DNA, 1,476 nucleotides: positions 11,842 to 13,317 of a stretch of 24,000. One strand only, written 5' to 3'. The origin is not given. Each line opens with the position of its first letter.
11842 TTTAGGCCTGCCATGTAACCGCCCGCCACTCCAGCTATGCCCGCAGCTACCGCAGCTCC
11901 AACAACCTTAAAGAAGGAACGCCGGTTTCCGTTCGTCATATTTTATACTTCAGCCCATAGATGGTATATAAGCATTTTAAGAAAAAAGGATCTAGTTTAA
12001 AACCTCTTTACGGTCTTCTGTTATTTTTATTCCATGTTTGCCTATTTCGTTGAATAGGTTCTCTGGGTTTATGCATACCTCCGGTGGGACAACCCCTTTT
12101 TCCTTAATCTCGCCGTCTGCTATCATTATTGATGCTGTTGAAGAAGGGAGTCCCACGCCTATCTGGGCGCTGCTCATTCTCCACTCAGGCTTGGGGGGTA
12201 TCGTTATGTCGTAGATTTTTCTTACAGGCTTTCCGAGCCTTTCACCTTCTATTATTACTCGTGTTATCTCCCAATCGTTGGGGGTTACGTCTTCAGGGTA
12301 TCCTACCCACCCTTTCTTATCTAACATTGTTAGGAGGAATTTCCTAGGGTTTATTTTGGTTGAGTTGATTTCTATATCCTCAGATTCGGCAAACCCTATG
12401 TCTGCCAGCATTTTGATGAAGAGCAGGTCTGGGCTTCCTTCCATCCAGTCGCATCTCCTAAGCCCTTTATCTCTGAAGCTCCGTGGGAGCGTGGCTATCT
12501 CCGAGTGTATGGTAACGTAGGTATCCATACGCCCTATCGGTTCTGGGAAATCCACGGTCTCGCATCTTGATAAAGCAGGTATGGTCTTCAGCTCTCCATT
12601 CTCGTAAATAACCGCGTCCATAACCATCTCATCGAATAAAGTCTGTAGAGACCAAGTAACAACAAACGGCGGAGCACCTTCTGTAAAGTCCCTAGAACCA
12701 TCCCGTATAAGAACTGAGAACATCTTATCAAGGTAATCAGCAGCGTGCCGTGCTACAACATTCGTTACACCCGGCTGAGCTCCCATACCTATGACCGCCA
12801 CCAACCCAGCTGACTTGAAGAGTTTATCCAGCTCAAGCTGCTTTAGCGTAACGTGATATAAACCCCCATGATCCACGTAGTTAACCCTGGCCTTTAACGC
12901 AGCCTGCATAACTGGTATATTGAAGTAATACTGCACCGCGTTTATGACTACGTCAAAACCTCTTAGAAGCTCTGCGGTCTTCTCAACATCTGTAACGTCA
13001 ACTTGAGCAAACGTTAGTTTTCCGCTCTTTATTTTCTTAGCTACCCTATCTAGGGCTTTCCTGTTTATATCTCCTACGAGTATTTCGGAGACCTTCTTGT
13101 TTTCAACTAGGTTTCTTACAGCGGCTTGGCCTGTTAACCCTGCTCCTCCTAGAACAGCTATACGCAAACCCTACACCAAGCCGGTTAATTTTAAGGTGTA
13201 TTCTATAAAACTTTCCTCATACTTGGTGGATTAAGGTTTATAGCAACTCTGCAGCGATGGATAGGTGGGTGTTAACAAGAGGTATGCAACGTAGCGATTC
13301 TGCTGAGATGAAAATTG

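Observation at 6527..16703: Polyamine-type enzyme core with an unusual gene set: two SDH/CASDH-like reductases, a pyruvoyl decarboxylase and two class-III aminotransferases, ringed by three Pot-type importers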

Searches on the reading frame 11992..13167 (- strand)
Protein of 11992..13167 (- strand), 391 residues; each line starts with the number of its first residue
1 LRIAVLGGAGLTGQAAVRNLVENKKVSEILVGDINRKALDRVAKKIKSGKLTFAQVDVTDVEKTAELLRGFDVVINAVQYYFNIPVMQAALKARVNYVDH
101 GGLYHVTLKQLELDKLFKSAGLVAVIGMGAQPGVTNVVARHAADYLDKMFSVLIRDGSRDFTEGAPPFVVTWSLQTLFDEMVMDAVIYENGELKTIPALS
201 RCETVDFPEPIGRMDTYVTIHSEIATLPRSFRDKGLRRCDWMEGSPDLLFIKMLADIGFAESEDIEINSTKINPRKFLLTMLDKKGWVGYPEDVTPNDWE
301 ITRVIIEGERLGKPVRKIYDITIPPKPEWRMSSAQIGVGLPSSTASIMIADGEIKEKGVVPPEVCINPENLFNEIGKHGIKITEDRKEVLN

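Call 4: search_protein_families(library=pfam, proteins=[window:11992-13167:-], max_evalue=0.01)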
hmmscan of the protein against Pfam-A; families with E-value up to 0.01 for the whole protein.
window:11992-13167:- (391 aa): 10 families
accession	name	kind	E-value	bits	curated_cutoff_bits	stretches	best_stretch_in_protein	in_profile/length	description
PF16653.10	Sacchrp_dh_C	-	1.7e-25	91.1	31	1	129-380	1-265/265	Saccharopine dehydrogenase C-terminal domain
PF03435.24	Sacchrp_dh_NADP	-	1e-23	84.5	25.1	1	4-125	2-129/129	Saccharopine dehydrogenase NADP binding domain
PF01073.25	3Beta_HSD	-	3.2e-07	30.1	22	1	4-77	1-73/280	3-beta hydroxysteroid dehydrogenase/isomerase family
PF01370.27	Epimerase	-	3e-05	24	20.9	1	3-81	1-74/240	NAD dependent epimerase/dehydratase family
PF01118.30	Semialdhyde_dh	-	7.1e-05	23.6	26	1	2-104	1-100/121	Semialdehyde dehydrogenase, NAD binding domain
PF13460.12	NAD_binding_10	-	7.2e-05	23.2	27.2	1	7-78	1-68/184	NAD(P)H-binding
PF00056.29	Ldh_1_N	-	0.0001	22.8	27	1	1-75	1-74/141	lactate/malate dehydrogenase, NAD binding domain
PF03807.23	F420_oxidored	-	0.00024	22.1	21.6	1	2-90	1-79/94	NADP oxidoreductase coenzyme F420-dependent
PF05368.20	NmrA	-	0.00042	20.4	27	1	2-79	4-78/298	NmrA-like family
PF01488.26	Shikimate_DH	-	0.0079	16.7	24.3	0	5-79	16-84/138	Shikimate / quinate 5-dehydrogenase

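Call 5: search_protein_families(library=ncbifam, proteins=[window:11992-13167:-], max_evalue=0.01)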
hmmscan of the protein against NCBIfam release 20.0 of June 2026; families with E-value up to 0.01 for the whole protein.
window:11992-13167:- (391 aa): 16 families
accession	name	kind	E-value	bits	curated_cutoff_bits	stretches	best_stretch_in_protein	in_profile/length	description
NF043000.1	carsnrspmd_synth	equivalog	5.6e-18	65.4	800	1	44-376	52-392/405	carboxynorspermidine synthase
NF005474.0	PRK07074.1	equivalog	1.7e-05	24.6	361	1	5-67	8-68/259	SDR family oxidoreductase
TIGR01915.1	npdG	equivalog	0.00014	22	149.8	1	1-96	1-93/220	NADPH-dependent F420 reductase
NF005853.0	PRK07774.1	equivalog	0.00031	20.2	303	1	4-69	9-75/250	SDR family oxidoreductase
NF006619.0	PRK09186.1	equivalog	0.00073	19.2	255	1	3-73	7-79/256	oxidoreductase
NF033173.0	anticapsin_BacC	exception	0.00091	18.8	525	1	5-86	9-95/252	dihydroanticapsin 7-dehydrogenase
NF053701.1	CsHdxCHCADhChcB2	equivalog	0.0014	18.2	350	1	2-70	4-72/245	cis-4-hydroxycyclohexanecarboxylate dehydrogenase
NF004713.0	PRK06057.1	equivalog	0.0014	18.1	404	1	2-82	10-86/257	3-oxoacyl-ACP reductase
NF007490.0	PRK10084.1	subfamily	0.0016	17.5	649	1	1-67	1-68/361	dTDP-glucose 4,6-dehydratase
NF052558.1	MBtsdlDhBudC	equivalog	0.0017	18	270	1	5-69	8-70/250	meso-2,3-butanediol dehydrogenase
TIGR01181.1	dTDP_gluc_dehyt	equivalog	0.0023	17.1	365.1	1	3-76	2-79/321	dTDP-glucose 4,6-dehydratase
TIGR01850.1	argC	equivalog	0.0039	16.5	233.6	1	1-106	1-103/345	N-acetyl-gamma-glutamyl-phosphate reductase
TIGR03589.1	PseB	equivalog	0.0073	15.3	407.75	0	3-78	7-82/324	UDP-N-acetylglucosamine 4,6-dehydratase (inverting)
TIGR04130.1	FnlA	equivalog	0.0075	15.2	730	0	5-78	9-81/337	UDP-N-acetylglucosamine 4,6-dehydratase/5-epimerase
NF007582.0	PRK10217.1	equivalog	0.0093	15.1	698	0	2-69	3-71/355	dTDP-glucose 4,6-dehydratase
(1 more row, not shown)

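Call 6: search_solved_structures(query=window:11992-13167:-, max_evalue=0.001)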
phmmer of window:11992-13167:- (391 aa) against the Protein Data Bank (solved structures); distinct sequences matched with E-value up to 0.001: 9.
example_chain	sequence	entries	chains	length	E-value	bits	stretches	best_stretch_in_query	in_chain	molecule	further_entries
8deb_A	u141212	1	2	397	3.3e-28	101.8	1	3-381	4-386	Carboxyspermidine dehydrogenase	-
4ina_A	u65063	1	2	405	8.5e-24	87.3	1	5-381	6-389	saccharopine dehydrogenase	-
8h4z_A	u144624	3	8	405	4.4e-22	81.7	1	8-284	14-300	Saccharopine dehydrogenase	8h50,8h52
4rl6_A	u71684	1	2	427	1e-19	73.9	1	114-379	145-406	Saccharopine dehydrogenase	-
3abi_A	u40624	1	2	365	3.1e-15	59.1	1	2-274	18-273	Putative uncharacterized protein PH1688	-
5l76_A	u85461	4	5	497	4.2e-06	29.1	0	5-146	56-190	Alpha-aminoadipic semialdehyde synthase, mitochondrial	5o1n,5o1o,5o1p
5l78_A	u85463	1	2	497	5.4e-06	28.7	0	5-146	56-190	Alpha-aminoadipic semialdehyde synthase, mitochondrial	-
1e5l_A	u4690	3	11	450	5.9e-06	28.6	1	43-262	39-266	SACCHAROPINE REDUCTASE | Saccharopine dehydrogenase [NADP(+), L-glutamate-forming]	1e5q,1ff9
2axq_A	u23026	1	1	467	7.5e-06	28.3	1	6-196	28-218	Saccharopine dehydrogenase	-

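Call 24: find_related_loci(query=A1, collection=genome_contigs, flank=10000)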
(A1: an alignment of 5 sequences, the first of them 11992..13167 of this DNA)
Query A1 (391 aa) in genome_contigs; peptide patterns used: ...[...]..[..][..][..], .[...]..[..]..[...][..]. (x = any residue, [..] = any of these).
432 stretches matched a pattern; 335 encode a relative of the query (tblastn E <= 1e-3); the best 80 are kept; 80 distinct loci.
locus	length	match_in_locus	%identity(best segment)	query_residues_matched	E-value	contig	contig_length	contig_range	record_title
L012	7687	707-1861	68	1-385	2e-176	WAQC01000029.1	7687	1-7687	MAG: Candidatus Pelearchaeum sp. isolate S146_89_esom k151_204832, whole genome shotgun sequence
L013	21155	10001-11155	67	1-385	1e-172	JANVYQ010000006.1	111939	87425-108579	MAG: Candidatus Pelearchaeum maunauluense isolate 146_bin.21 NODE_113_length_111939_cov_5.592605, whole genome shotgun s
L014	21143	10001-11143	65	1-383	3e-173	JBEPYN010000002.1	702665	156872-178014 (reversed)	MAG: Nitrososphaerota archaeon isolate 03V1_S199.concoct.093 NODE_6_length_702665_cov_7.549577, whole genome shotgun seq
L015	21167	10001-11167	58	1-391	2e-155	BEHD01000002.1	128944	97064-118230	Archaeon HR01 DNA, contig: NODE_61_2, isolate: HRbin01, whole genome shotgun sequence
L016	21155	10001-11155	61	1-388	3e-151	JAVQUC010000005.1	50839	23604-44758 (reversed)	MAG: Candidatus Caldarchaeum sp. isolate SKYBB_hs_bin7 NODE_1032_length_50839_cov_362.868817, whole genome shotgun seque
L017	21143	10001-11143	67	1-383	1e-178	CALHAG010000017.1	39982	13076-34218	MAG: Candidatus Caldarchaeum subterraneum isolate H1_Bin_METABAT__153_1_1 genome assembly, contig: c_000000280995, whole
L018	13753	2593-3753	55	1-389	3e-140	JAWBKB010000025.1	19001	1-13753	MAG: Candidatus Caldarchaeum sp. isolate GXS_201803_bins_40 GXS_201803_bins_40_scaffold_25, whole genome shotgun sequenc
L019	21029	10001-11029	53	40-382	6e-124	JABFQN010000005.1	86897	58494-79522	Candidatus Bathyarchaeota archaeon A05DMB-3 NODE_179_length_86897_cov_24.491801, whole genome shotgun sequence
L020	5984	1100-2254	49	1-382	3e-118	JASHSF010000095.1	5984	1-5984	MAG: Nitrososphaerales archaeon isolate JOPF120 JOPF_AWAY_contig_466086, whole genome shotgun sequence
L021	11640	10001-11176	46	1-391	3e-108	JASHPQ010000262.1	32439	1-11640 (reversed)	MAG: Nitrososphaerales archaeon isolate JOPF053 JOPF_AWAY_contig_1202882, whole genome shotgun sequence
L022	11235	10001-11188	44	1-391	2e-106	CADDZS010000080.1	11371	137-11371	archaeon isolate B6 genome assembly, contig: NODE_4187_length_11371_cov_343.231768, whole genome shotgun sequence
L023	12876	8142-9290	45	1-391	3e-104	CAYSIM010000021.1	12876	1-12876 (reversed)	MAG TPA_asm: uncultured Thermoplasmatales archaeon isolate SRP041649_co1_47 genome assembly, contig: NODE_843_length_128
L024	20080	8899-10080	43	2-390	1e-101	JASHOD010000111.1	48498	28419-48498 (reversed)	MAG: Nitrososphaerales archaeon isolate JOPF014 JOPF_NEAR_contig_1186133, whole genome shotgun sequence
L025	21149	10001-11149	43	1-391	4e-101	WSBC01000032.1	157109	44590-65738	MAG: Methanobacteriota archaeon isolate MV2.Eury.2014 NODE_6, whole genome shotgun sequence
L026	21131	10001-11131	43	1-385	8e-101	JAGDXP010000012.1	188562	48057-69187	MAG: Thermoplasmata archaeon isolate KMA_Bin16 NODE_5_length_188562_cov_29.896683, whole genome shotgun sequence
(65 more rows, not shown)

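Call 42: search_solved_structures(query=window:11992-13167:-, max_evalue=1e-14, show_alignments=5)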
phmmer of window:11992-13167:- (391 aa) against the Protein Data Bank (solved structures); distinct sequences matched with E-value up to 1e-14: 5.
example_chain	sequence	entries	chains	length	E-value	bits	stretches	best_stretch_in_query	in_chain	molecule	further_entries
8deb_A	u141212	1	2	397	3.3e-28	101.8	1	3-381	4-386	Carboxyspermidine dehydrogenase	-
4ina_A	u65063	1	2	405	8.5e-24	87.3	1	5-381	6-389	saccharopine dehydrogenase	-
8h4z_A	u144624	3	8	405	4.4e-22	81.7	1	8-284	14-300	Saccharopine dehydrogenase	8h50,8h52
4rl6_A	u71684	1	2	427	1e-19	73.9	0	114-379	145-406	Saccharopine dehydrogenase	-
3abi_A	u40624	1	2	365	3.1e-15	59.1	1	2-274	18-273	Putative uncharacterized protein PH1688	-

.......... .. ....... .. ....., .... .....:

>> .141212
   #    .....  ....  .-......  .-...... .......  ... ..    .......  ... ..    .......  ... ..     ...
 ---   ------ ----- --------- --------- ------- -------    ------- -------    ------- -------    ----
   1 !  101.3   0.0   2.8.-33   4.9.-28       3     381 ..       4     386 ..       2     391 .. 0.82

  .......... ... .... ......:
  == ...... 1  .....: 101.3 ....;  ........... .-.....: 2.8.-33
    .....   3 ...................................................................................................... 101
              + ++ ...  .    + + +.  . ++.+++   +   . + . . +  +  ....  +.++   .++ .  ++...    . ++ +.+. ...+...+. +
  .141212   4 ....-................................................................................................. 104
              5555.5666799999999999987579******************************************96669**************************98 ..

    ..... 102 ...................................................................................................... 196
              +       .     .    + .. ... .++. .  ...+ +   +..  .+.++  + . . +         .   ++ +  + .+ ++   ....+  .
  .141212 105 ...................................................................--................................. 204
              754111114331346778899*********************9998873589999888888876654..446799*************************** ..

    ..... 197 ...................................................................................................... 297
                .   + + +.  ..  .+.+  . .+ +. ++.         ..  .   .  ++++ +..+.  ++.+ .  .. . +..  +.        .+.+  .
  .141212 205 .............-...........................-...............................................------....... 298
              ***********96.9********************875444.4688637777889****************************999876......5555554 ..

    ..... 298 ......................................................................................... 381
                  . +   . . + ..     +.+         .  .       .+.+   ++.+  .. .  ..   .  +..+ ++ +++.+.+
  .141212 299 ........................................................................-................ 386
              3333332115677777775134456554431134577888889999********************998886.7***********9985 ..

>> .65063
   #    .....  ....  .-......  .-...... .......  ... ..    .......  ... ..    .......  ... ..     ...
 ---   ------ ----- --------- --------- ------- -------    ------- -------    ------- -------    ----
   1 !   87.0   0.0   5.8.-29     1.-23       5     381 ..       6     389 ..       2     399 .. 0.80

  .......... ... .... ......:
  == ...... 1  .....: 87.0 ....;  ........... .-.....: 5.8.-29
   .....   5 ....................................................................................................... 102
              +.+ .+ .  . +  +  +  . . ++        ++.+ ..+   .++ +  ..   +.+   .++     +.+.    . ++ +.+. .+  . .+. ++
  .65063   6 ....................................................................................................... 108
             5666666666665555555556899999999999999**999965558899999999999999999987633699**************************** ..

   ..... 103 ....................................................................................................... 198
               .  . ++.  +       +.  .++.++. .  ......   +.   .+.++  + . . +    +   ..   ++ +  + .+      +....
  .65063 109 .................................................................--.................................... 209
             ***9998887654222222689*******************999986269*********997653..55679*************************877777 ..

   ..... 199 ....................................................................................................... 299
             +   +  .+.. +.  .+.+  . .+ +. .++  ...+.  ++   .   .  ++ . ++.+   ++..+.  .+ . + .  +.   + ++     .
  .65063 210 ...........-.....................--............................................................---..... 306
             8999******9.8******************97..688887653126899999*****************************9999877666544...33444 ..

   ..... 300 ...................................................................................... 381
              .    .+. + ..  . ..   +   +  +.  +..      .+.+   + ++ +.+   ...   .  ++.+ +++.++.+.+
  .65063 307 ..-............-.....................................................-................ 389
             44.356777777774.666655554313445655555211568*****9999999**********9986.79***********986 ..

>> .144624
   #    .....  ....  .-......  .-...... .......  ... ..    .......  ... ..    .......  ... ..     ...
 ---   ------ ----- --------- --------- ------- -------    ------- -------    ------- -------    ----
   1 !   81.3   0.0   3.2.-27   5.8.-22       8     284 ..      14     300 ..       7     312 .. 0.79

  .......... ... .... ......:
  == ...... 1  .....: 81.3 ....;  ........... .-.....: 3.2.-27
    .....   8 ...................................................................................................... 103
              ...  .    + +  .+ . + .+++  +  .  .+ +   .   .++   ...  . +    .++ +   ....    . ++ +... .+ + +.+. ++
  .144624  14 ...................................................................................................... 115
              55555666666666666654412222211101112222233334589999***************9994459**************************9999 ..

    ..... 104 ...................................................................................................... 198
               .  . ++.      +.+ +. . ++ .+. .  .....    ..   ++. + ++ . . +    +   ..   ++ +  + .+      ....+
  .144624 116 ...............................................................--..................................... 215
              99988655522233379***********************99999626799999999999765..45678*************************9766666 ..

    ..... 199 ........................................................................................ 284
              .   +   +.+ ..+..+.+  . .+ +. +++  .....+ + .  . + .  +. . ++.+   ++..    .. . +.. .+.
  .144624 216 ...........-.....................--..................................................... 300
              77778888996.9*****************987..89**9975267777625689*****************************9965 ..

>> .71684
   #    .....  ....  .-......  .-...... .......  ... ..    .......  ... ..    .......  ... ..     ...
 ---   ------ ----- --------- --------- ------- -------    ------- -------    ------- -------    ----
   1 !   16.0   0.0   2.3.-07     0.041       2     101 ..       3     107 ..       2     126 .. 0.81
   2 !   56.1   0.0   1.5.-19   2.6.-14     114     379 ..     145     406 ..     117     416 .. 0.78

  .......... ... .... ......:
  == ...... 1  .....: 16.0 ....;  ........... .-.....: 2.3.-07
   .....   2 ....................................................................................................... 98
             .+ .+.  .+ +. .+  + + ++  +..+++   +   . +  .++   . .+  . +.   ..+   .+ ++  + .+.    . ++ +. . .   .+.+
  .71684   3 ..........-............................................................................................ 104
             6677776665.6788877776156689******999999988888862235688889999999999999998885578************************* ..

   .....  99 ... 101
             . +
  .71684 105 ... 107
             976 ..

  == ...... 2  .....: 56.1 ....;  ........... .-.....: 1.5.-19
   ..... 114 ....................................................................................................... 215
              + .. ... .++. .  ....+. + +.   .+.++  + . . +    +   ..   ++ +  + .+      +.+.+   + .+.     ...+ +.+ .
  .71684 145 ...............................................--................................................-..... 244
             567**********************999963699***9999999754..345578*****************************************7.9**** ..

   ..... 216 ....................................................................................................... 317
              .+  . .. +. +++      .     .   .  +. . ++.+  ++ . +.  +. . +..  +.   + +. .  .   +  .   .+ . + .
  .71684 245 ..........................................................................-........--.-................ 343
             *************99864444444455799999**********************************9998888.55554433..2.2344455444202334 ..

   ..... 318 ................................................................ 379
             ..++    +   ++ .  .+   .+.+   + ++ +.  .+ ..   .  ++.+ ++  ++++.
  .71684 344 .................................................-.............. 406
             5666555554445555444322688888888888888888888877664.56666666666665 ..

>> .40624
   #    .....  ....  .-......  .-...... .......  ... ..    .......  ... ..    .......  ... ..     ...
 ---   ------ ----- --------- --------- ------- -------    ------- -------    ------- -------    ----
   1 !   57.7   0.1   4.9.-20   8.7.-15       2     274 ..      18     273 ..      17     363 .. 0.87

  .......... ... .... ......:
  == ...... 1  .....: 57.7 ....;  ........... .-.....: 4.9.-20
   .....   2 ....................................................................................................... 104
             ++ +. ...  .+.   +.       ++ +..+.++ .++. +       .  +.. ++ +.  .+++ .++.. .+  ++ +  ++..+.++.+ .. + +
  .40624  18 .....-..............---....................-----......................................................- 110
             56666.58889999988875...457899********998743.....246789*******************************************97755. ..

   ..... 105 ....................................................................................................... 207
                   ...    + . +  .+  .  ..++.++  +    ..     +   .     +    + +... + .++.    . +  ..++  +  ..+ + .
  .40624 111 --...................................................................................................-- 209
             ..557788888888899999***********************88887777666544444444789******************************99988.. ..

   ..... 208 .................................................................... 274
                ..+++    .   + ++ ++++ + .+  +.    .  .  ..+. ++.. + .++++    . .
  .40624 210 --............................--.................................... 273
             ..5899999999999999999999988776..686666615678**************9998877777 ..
